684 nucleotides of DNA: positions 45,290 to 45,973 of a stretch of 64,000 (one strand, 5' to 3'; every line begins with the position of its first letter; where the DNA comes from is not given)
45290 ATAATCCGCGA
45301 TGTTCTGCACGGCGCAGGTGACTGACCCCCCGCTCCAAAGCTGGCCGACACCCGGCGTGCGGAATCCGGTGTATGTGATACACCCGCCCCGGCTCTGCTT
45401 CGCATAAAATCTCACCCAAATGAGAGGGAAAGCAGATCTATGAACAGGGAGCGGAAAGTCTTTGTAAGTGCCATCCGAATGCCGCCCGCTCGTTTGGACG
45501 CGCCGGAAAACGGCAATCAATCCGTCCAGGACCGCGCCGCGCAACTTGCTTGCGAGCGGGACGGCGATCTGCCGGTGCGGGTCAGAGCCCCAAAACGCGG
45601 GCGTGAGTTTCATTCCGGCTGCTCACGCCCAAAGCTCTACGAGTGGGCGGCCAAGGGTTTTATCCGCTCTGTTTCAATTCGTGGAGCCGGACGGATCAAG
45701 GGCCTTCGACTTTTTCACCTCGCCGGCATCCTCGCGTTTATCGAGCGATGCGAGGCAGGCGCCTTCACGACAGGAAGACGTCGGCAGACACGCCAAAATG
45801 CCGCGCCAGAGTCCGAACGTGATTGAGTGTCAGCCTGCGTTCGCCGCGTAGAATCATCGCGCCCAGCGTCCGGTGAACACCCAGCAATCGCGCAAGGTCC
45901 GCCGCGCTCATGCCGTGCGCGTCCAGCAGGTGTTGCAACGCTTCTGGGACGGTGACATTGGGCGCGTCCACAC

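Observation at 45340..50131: Two roughly 1.2-kb direct-repeat modules (Xis-like HTH convergent with higBA) bracket a tRNA fragment and cargo, with mosaic conservation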

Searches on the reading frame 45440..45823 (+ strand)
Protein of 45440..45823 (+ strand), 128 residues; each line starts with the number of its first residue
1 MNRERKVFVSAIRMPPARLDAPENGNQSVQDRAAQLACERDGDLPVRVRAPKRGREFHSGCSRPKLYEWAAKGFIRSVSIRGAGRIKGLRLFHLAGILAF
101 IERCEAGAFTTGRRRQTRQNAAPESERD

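Call 9: search_protein_families(library=pfam, proteins=[window:45440-45823:+], max_evalue=0.01)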
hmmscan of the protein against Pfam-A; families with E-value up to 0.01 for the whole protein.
window:45440-45823:+ (128 aa): 1 family
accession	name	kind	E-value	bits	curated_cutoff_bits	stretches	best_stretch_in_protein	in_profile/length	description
PF12728.13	HTH_17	-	0.00045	20.9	27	1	60-104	12-50/51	Helix-turn-helix domain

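Call 12: find_homologous_proteins(query=window:45440-45823:+)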
Query window:45440-45823:+ (128 aa): 289 proteins with E <= 0.001 among 319 candidates; the best 120 are listed.
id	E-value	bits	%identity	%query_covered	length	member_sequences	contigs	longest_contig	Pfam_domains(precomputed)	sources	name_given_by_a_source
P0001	2.8e-70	252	100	90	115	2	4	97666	-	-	-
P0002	3.4e-56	207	76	100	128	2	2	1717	-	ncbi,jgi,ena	-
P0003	6.0e-56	206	76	100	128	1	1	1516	-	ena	-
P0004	1.0e-55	205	77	100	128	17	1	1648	-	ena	-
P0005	1.5e-52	195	73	100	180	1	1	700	-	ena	-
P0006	4.6e-52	193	73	100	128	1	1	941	-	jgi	jgi:hypothetical protein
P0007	1.1e-50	189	81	86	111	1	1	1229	-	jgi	jgi:hypothetical protein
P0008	1.6e-49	185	79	86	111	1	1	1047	-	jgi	jgi:hypothetical protein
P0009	2.9e-49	184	71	100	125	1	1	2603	-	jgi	jgi:hypothetical protein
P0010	1.1e-48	182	74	90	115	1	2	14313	-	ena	-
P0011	2.0e-48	181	75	92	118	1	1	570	-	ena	-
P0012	2.7e-48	181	80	84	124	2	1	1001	-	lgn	-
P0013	2.7e-47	178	71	98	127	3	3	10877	-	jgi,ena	-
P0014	4.7e-47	177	70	98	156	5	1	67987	-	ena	-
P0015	7.6e-47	176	75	86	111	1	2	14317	-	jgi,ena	jgi:hypothetical protein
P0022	2.0e-44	169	75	84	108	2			PF12728.14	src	-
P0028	5.0e-43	164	70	92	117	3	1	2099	PF12728.14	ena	-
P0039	2.2e-41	159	69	87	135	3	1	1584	PF12728.14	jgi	jgi:hypothetical protein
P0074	7.8e-38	147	76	71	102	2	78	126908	-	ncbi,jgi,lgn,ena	jgi:hypothetical protein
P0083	5.5e-37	145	71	80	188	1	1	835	PF12728.14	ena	-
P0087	1.8e-36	143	62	95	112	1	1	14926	PF12728.14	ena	-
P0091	4.9e-36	141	74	71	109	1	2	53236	PF12728.14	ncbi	ncbi:MAG: helix-turn-helix domain-containing protein [Limisphaerales bacterium]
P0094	6.7e-36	141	77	67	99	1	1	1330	PF12728.14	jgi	jgi:hypothetical protein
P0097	1.2e-35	140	84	63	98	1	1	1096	PF12728.14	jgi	jgi:hypothetical protein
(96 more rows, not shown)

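Call 13: find_related_loci(query=window:45440-45823:+, collection=genome_contigs, flank=10000)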
Query window:45440-45823:+ (128 aa) in genome_contigs; peptide patterns used: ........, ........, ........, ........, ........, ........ (x = any residue, [..] = any of these).
161 stretches matched a pattern; 36 encode a relative of the query (tblastn E <= 1e-3); 36 distinct loci.
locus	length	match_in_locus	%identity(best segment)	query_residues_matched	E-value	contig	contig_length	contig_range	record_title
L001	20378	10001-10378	66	1-127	2e-46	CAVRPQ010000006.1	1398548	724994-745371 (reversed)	MAG: uncultured bacterium isolate MFD03044.bin.1.155 genome assembly, contig: contig_30701, whole genome shotgun sequenc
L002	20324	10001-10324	72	1-109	7e-46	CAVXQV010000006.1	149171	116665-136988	MAG: uncultured Verrucomicrobiae bacterium isolate MFD05502.bin.2.32 genome assembly, contig: contig_43225, whole genome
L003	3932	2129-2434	75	26-127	1e-45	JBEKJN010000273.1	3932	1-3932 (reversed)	MAG: Verrucomicrobiota bacterium isolate SPRUCE 324 SPRUCE_324_273, whole genome shotgun sequence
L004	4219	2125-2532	59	1-128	2e-45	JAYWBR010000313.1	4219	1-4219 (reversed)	MAG: Verrucomicrobiota bacterium isolate GL93_UP_metabat_23 GL93_UP_metabat_23_312, whole genome shotgun sequence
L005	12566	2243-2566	70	1-109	2e-45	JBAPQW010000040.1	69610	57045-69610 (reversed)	MAG: Verrucomicrobiia bacterium isolate MFD01155_ilm_asm_bin21 k127_182794, whole genome shotgun sequence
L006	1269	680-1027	65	1-117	1e-45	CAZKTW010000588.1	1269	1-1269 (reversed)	MAG TPA_asm: uncultured Bifidobacteriaceae bacterium isolate binchicken_co54_354 genome assembly, contig: NODE_289645_le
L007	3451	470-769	75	26-125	8e-44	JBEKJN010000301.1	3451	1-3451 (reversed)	MAG: Verrucomicrobiota bacterium isolate SPRUCE 324 SPRUCE_324_301, whole genome shotgun sequence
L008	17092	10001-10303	72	27-127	1e-43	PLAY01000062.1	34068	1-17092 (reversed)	MAG: Limisphaerales bacterium isolate bog_1418 73.20111000_S2D.10_contig_835, whole genome shotgun sequence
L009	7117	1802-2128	68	8-117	5e-43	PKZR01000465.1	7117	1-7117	MAG: Limisphaerales bacterium isolate bog_1421 73.20111000_S3M.12_contig_19187, whole genome shotgun sequence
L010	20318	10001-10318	63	1-120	1e-42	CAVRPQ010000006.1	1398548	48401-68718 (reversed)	MAG: uncultured bacterium isolate MFD03044.bin.1.155 genome assembly, contig: contig_30701, whole genome shotgun sequenc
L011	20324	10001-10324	63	1-108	2e-41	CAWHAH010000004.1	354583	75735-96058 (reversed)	MAG: uncultured Verrucomicrobiae bacterium isolate MFD01231.bin.2.53 genome assembly, contig: contig_12304, whole genome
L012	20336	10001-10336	61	1-127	7e-41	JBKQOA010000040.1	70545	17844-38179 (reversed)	MAG: Limisphaerales bacterium isolate LASCr2D2E2F__bin_97 LASCr2D2E2F_000000094222, whole genome shotgun sequence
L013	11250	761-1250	70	8-123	1e-40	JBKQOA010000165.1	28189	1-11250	MAG: Limisphaerales bacterium isolate LASCr2D2E2F__bin_97 LASCr2D2E2F_000000401519, whole genome shotgun sequence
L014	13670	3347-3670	66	1-109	1e-40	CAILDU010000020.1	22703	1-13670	MAG: uncultured Verrucomicrobia subdivision 3 bacterium isolate VK4_bin-0324 genome assembly, contig: bin-0324:020/209,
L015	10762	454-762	66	15-125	1e-40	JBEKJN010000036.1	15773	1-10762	MAG: Verrucomicrobiota bacterium isolate SPRUCE 324 SPRUCE_324_36, whole genome shotgun sequence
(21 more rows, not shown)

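Call 15: find_encoding_contigs(protein=P0001, flank=10000, max_places=6)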
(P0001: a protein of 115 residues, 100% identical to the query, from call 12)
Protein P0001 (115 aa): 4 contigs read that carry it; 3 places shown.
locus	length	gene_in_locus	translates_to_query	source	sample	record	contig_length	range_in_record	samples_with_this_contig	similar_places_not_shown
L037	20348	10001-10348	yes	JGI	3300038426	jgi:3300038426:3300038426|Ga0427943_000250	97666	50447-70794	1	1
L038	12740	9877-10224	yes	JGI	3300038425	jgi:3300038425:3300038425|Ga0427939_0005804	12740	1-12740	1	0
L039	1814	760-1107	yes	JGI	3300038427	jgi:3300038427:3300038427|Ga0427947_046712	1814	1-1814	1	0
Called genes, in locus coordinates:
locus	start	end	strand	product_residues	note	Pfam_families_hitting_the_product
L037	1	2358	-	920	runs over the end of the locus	PF01326:PPDK_N, PF00391:PEP-utilizers, PF02896:PEP-utilizers_C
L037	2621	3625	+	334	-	PF00923:TAL_FSA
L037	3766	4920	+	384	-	PF00465:Fe-ADH, PF13685:Fe-ADH_2 (weak), PF25137:ADH_Fe_C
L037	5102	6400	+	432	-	-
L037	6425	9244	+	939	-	-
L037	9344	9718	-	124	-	-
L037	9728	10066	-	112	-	-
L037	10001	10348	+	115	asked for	-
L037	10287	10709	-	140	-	PF13560:HTH_31 (weak), PF01381:HTH_3, PF13443:HTH_26 (weak)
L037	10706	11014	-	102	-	PF09907:HigB_toxin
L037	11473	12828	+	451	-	-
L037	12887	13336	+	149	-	-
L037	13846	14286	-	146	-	PF01381:HTH_3 (weak)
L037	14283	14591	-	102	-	PF09907:HigB_toxin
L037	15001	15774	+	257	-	PF23441:SDR (weak), PF00106:adh_short, PF08659:KR, PF13561:adh_short_C2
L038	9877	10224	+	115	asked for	-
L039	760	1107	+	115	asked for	-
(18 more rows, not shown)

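Call 40: predict_structure(alignment_id=A1)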
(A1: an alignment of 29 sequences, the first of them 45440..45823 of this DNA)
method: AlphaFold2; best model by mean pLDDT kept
length: 128 residues; sequences in the alignment: 29
mean_pLDDT: 53.7   pTM: 0.33
mean pLDDT of the five models: 53.7, 52.0, 51.8, 48.0, 47.5
residues with pLDDT >= 90: 0; 70-90: 9; 50-70: 61; < 50: 58
segments of 3 or more residues with pLDDT < 50: 1-4, 6-13, 15-18, 23-41, 83-85, 110-119, 124-128
pLDDT, mean of each block of 10 residues (from residue 1): 45 47 46 42 58 54 68 67 52 67 62 44 45
secondary structure, 60 per line:
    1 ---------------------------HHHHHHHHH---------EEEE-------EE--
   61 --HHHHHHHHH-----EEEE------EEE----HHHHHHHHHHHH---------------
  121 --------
elements in order: H28-36 E46-49 H63-71 E77-80 E87-89 H94-105

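Call 41: search_protein_families(library=pfam, alignment_id=A1, max_evalue=0.01)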
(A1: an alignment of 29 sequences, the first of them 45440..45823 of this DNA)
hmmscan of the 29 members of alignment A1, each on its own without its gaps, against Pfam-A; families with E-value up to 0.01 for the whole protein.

A. member 1, window:45440-45823:+ (128 aa): 1 family
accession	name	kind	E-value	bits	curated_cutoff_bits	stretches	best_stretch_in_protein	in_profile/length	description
PF12728.13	HTH_17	-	0.00045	20.9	27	1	60-104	12-50/51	Helix-turn-helix domain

B. families by the number of members that match (of 29 scanned): 1 family
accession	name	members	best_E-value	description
PF12728.13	HTH_17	28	2.1e-05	Helix-turn-helix domain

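Call 42: search_protein_families(library=phrogs, alignment_id=A1, max_evalue=0.01)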
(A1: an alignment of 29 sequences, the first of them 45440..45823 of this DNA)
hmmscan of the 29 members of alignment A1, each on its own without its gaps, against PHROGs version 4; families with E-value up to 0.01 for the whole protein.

A. member 1, window:45440-45823:+ (128 aa): 0 families

B. families by the number of members that match (of 29 scanned): 0 families

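Call 43: search_solved_structures(query=A1, max_evalue=10, show_alignments=2)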
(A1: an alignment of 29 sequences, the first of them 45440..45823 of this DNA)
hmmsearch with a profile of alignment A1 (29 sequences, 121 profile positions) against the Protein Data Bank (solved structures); distinct sequences matched with E-value up to 10: 2.
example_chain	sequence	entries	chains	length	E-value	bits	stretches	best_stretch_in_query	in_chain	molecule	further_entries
2ebs_A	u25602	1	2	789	1.3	11.9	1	38-63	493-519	Oligoxyloglucan reducing end-specific cellobiohydrolase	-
1sqj_A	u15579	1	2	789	1.4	11.8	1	38-63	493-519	oligoxyloglucan reducing-end-specific cellobiohydrolase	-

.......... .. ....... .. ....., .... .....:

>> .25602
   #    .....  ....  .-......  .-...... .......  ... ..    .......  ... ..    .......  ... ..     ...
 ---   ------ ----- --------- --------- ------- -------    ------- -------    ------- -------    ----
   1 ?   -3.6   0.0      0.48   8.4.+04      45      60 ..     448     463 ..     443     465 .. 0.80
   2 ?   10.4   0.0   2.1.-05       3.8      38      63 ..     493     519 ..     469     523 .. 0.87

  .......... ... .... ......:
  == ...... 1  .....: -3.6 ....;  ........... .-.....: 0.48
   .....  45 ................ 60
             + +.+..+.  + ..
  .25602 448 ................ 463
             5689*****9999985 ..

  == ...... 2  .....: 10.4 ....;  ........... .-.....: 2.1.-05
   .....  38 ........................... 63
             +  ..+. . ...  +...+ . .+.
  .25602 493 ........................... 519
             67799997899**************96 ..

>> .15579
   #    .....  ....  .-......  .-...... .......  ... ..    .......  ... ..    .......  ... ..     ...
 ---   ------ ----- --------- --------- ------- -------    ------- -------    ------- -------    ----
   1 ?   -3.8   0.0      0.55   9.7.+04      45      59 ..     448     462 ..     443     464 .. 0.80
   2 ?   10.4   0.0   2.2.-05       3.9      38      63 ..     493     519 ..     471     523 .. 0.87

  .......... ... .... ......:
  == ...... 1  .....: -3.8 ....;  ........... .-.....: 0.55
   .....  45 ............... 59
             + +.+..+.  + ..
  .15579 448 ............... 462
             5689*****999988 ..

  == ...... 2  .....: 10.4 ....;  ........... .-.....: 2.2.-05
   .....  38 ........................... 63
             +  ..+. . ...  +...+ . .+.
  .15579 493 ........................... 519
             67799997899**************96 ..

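Call 47: find_encoding_contigs(protein=P0074, flank=10000, max_places=3)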
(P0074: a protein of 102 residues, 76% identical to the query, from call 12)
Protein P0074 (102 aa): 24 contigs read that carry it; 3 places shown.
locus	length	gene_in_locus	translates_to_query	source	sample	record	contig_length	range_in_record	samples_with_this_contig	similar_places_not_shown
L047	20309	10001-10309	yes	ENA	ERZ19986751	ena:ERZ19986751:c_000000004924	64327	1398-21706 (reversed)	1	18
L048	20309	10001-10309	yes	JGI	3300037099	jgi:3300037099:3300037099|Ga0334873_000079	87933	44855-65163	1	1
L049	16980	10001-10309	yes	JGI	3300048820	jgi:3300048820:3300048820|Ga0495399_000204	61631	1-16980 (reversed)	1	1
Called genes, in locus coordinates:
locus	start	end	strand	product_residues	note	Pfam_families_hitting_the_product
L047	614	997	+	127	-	-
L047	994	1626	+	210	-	-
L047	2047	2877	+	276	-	PF00069:Pkinase, PF07714:PK_Tyr_Ser-Thr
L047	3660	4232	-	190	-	-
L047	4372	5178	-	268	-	-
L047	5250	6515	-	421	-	-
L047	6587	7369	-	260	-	PF07589:PEP_exosort_dom (weak)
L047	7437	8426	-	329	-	-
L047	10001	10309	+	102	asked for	-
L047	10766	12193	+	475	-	PF01979:Amidohydro_1, PF12890:DHOase, PF07969:Amidohydro_3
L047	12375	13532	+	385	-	PF00988:CPSase_sm_chain, PF00117:GATase, PF07722:Peptidase_C26 (faint)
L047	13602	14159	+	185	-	PF16697:Yop-YscD_cpl, PF00498:FHA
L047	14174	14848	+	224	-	-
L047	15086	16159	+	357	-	PF03462:PCRF, PF00472:RF-1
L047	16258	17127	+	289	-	PF00218:IGPS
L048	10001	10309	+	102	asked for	-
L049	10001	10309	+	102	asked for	-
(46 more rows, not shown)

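Call 57: search_protein_families(library=ncbifam, proteins=[window:45440-45823:+], max_evalue=0.001)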
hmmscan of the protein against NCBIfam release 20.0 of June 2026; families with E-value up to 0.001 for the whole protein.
window:45440-45823:+ (128 aa): 0 families

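Call 73: find_homologous_proteins(query=L010:3838-4185:+, max_evalue=0.001)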
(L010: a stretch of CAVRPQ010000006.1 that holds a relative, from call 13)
Query L010:3838-4185:+ (116 aa): 166 proteins with E <= 0.001 among 168 candidates; the best 120 are listed.
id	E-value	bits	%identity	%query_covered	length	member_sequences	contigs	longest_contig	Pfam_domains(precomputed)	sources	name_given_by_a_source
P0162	1.6e-69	249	100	100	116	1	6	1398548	-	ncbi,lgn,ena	ncbi:MAG: hypothetical protein ACLPRE_01095 [Limisphaerales bacterium]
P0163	4.0e-61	222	90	100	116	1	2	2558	-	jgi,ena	jgi:hypothetical protein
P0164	8.6e-50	185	75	100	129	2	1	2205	-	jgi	jgi:hypothetical protein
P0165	7.4e-49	182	83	89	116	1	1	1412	-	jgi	jgi:hypothetical protein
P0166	1.3e-48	182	80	92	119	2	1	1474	-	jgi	jgi:hypothetical protein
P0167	3.5e-48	180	79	93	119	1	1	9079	-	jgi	jgi:hypothetical protein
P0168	2.2e-46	174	78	93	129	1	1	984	-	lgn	-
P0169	5.4e-44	167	77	87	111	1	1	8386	-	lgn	-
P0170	1.5e-39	152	73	91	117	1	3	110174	-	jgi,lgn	jgi:hypothetical protein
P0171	3.7e-38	148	79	75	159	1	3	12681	-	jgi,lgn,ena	jgi:hypothetical protein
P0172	7.1e-36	141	70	89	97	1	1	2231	-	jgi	-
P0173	7.2e-35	137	67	83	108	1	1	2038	-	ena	-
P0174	7.6e-32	128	71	75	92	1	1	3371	-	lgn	-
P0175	8.8e-32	127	73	72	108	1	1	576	-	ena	-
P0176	1.6e-30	123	71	72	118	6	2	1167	-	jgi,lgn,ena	-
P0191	1.2e-28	117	65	80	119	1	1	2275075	-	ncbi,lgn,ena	-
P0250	4.0e-25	106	68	71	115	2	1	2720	PF12728.14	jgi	jgi:hypothetical protein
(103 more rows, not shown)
